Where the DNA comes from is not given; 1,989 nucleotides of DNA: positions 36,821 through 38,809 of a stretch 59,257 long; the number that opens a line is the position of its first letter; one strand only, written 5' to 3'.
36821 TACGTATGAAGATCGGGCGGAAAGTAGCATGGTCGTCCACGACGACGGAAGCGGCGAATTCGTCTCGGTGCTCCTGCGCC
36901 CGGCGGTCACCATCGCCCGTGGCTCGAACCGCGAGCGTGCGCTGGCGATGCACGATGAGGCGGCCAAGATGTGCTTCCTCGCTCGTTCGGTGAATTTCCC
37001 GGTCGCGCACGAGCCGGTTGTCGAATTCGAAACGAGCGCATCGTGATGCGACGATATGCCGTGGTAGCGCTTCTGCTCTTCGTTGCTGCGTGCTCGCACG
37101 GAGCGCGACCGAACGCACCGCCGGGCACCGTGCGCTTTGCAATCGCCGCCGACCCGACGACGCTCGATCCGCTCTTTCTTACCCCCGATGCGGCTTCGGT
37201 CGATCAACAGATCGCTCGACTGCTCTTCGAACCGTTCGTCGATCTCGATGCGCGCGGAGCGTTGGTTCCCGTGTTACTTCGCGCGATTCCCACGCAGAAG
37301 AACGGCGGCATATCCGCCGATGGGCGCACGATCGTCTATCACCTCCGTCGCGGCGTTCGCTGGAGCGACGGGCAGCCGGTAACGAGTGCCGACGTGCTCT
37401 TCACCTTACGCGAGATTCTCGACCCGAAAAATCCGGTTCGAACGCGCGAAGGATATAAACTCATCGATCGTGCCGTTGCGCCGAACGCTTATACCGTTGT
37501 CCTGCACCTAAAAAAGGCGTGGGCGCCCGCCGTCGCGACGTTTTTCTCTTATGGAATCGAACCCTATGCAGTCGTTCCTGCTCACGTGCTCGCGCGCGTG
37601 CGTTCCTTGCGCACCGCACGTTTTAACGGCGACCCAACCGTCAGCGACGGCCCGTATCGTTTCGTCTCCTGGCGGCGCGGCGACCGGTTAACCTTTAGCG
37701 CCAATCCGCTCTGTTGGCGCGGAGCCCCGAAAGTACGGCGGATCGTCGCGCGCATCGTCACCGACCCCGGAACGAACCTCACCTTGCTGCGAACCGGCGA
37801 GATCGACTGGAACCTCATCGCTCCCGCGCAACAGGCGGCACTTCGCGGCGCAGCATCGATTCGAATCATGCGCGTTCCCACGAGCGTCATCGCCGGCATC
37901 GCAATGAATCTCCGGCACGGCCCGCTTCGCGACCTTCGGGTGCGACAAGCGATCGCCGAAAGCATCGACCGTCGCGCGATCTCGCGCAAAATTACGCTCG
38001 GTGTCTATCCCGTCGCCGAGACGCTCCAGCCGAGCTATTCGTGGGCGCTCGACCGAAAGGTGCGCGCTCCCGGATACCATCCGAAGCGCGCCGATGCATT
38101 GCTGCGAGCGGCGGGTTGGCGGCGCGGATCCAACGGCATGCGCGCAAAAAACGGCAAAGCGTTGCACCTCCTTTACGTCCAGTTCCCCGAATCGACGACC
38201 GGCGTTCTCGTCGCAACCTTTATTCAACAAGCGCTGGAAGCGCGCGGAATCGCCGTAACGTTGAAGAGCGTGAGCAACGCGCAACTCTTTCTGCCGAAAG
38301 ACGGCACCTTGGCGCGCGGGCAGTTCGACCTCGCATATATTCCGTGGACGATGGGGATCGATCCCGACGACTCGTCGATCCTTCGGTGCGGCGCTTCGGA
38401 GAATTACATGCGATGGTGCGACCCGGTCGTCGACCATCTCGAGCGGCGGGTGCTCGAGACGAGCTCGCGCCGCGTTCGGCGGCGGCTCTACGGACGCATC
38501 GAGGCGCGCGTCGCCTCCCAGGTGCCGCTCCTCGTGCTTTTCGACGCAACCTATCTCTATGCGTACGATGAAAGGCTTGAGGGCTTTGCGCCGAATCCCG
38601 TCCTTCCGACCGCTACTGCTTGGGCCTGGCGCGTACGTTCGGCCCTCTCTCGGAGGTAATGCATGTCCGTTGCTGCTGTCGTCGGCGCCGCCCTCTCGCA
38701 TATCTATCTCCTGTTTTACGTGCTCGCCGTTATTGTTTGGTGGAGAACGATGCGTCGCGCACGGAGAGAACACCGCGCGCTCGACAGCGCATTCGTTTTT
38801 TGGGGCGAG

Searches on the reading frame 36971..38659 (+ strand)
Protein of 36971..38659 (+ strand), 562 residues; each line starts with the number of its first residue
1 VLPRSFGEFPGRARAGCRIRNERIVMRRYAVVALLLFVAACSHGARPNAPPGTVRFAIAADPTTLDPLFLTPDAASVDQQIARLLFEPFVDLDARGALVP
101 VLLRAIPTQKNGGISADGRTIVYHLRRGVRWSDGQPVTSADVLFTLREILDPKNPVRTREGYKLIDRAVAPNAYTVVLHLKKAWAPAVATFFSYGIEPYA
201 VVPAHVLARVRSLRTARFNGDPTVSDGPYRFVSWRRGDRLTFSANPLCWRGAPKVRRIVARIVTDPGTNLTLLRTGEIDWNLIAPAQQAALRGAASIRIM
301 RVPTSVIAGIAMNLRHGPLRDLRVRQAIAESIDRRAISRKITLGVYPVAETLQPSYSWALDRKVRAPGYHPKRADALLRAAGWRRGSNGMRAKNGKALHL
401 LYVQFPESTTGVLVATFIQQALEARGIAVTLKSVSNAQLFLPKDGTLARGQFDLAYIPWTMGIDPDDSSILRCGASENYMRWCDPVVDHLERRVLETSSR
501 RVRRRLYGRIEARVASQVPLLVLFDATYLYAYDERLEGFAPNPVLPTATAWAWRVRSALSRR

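Call 66: search_protein_families(library=pfam, proteins=[window:36971-38659:+], max_evalue=0.01)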
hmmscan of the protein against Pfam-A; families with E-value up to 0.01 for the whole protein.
window:36971-38659:+ (562 aa): 1 family
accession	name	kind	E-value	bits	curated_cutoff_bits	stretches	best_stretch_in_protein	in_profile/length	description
PF00496.27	SBP_bac_5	-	1.9e-70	238.3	32.4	1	114-472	12-359/368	Bacterial extracellular solute-binding proteins, family 5 Middle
